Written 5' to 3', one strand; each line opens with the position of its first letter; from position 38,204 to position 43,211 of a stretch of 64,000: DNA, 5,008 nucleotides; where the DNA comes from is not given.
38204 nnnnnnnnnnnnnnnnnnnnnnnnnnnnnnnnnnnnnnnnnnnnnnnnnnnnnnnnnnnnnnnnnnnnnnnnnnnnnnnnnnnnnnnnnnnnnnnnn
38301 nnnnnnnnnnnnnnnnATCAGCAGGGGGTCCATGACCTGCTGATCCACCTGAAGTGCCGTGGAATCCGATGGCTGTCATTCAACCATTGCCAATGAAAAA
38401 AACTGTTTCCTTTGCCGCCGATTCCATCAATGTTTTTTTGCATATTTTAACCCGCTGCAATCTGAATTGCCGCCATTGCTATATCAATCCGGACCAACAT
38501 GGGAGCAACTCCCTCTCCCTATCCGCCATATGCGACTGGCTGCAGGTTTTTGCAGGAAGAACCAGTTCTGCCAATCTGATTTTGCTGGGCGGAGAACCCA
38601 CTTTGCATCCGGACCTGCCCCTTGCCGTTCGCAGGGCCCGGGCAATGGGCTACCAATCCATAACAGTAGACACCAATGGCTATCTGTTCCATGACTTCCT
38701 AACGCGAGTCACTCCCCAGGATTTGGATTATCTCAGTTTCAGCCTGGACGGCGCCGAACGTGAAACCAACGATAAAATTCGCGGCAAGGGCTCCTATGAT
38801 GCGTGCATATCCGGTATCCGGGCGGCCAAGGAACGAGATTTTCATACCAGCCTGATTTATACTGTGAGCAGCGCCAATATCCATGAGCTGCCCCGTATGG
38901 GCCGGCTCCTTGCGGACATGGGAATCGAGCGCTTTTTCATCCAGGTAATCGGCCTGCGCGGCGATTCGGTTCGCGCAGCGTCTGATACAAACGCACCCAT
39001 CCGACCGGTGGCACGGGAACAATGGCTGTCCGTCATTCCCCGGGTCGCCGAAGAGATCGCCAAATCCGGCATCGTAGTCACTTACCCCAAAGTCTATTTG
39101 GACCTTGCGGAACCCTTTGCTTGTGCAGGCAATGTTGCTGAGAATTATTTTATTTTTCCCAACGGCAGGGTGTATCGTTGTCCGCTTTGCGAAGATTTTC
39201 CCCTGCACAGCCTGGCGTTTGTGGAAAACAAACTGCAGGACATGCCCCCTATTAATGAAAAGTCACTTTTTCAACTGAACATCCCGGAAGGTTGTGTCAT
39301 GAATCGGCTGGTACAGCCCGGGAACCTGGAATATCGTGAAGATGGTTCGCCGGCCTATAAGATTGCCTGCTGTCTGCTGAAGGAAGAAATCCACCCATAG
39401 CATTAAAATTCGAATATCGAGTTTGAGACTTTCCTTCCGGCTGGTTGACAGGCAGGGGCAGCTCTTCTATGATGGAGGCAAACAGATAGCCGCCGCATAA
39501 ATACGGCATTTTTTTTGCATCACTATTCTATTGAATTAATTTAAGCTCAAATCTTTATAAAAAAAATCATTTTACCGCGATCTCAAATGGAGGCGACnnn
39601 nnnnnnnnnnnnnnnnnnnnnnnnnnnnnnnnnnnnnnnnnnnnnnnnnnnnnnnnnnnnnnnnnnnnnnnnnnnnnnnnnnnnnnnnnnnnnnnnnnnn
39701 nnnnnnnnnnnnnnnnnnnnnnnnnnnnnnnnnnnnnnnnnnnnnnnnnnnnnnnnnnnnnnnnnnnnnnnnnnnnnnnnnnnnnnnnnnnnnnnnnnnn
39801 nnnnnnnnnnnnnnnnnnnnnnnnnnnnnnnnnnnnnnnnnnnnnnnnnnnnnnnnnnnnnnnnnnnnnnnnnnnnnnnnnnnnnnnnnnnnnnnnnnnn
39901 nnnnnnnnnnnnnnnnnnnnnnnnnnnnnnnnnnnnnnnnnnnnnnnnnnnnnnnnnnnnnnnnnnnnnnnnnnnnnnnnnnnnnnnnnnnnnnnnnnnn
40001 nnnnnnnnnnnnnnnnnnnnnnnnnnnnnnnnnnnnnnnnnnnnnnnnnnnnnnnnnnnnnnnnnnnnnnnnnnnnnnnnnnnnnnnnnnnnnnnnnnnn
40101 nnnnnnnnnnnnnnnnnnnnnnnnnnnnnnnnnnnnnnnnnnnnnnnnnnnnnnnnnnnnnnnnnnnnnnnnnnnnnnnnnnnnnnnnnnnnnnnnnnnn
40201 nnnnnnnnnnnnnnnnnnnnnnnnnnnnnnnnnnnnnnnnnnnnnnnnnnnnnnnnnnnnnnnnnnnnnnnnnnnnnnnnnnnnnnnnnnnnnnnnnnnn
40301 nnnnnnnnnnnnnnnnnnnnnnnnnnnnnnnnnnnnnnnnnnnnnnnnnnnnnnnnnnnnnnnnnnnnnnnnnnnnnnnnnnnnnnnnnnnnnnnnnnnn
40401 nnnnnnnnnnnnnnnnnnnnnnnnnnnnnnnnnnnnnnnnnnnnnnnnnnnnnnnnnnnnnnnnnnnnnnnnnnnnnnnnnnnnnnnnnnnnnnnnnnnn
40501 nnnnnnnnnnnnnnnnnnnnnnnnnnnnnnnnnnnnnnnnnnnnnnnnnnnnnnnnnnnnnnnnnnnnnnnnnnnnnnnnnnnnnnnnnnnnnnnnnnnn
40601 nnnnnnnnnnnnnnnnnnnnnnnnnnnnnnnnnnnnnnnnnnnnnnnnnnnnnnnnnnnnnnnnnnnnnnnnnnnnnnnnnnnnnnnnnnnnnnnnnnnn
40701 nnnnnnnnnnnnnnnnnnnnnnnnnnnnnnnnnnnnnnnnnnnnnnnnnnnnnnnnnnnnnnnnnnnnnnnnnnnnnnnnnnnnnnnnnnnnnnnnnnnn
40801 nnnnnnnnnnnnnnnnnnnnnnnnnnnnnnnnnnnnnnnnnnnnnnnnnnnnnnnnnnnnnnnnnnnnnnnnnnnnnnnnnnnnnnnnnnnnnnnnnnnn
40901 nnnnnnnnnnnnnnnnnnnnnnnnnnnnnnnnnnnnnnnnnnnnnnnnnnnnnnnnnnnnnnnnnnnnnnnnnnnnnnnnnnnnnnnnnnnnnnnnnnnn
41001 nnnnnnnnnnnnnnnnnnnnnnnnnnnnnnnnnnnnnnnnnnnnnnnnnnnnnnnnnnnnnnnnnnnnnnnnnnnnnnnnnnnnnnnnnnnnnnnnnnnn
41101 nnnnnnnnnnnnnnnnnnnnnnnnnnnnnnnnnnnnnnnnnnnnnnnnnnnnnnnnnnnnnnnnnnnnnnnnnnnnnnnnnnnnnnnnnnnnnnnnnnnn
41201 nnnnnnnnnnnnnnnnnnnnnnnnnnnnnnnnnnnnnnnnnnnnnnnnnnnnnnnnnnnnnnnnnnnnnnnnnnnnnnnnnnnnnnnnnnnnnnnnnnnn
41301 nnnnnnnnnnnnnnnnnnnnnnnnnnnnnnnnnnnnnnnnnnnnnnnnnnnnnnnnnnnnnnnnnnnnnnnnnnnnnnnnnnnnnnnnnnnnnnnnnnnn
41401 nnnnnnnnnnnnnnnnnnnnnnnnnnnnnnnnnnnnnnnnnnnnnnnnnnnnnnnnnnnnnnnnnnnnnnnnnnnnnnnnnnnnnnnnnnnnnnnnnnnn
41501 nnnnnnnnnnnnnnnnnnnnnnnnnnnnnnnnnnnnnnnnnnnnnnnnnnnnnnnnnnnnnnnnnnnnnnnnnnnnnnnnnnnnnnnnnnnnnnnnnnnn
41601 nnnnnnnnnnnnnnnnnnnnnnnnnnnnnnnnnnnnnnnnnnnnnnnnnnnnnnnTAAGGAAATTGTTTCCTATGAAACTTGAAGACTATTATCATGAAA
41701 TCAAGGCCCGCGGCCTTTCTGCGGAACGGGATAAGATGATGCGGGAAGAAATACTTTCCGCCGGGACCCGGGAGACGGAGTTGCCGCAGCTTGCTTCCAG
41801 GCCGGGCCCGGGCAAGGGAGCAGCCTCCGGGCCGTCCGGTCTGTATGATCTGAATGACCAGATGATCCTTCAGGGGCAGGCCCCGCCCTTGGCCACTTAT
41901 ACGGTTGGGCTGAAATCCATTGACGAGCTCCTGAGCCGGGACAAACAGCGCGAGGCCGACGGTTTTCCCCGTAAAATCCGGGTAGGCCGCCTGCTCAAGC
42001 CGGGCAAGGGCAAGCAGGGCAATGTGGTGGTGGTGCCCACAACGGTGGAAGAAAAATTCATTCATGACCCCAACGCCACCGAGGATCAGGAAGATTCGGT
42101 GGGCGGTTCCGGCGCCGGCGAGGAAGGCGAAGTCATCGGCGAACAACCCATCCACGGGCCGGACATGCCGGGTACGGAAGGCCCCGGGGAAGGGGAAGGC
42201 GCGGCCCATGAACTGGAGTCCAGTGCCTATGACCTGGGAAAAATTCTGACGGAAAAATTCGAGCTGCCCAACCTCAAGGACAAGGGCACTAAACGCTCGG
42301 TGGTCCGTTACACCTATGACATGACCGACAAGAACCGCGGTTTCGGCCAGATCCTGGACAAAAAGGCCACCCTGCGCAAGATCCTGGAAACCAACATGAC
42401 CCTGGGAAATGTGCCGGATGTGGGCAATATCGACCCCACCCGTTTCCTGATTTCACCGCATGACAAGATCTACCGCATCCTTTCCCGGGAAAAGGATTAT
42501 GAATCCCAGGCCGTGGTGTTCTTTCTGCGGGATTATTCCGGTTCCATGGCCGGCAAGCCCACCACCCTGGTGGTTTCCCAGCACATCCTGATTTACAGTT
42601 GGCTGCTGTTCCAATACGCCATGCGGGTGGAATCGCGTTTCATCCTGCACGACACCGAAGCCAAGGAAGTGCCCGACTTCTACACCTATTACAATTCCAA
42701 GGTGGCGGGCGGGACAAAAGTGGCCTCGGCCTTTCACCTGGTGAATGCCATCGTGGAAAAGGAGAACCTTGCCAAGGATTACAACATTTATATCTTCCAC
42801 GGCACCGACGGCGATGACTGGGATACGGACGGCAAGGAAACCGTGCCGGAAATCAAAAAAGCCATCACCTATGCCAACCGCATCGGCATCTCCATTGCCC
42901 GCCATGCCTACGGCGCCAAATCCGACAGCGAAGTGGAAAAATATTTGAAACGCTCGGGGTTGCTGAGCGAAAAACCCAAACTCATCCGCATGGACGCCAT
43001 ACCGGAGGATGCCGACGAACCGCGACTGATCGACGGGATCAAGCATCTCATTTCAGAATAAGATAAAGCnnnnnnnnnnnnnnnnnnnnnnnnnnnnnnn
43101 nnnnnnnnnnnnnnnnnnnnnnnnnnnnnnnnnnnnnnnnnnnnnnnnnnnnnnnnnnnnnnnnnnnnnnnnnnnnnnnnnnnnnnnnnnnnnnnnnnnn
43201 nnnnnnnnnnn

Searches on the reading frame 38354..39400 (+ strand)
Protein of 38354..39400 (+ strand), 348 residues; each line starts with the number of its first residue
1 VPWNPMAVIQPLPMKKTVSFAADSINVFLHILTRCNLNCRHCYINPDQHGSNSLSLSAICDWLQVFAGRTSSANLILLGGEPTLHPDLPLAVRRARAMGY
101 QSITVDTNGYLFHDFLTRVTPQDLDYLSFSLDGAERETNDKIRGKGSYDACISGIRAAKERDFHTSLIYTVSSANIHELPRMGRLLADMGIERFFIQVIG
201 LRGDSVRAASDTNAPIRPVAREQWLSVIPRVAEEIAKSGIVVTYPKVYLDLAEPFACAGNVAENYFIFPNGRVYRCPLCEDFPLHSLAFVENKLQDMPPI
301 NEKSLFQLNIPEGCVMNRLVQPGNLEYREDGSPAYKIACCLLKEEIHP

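Call 23: search_protein_families(library=pfam, proteins=[window:38354-39400:+], max_evalue=0.00001)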
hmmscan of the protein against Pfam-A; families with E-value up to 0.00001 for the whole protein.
window:38354-39400:+ (348 aa): 1 family
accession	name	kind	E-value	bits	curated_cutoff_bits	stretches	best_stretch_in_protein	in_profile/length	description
PF04055.27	Radical_SAM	-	1.2e-22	81.2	29.5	1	32-183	4-163/166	Radical SAM superfamily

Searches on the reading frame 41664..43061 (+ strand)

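Call 23: search_protein_families(library=pfam, proteins=[window:41664-43061:+], max_evalue=0.00001)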
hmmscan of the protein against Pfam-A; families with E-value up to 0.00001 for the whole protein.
window:41664-43061:+ (465 aa): 1 family
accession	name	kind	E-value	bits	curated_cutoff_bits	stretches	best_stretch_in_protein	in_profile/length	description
PF04285.18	DUF444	-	2.1e-34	119.7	27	1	263-402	225-362/418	Protein of unknown function (DUF444)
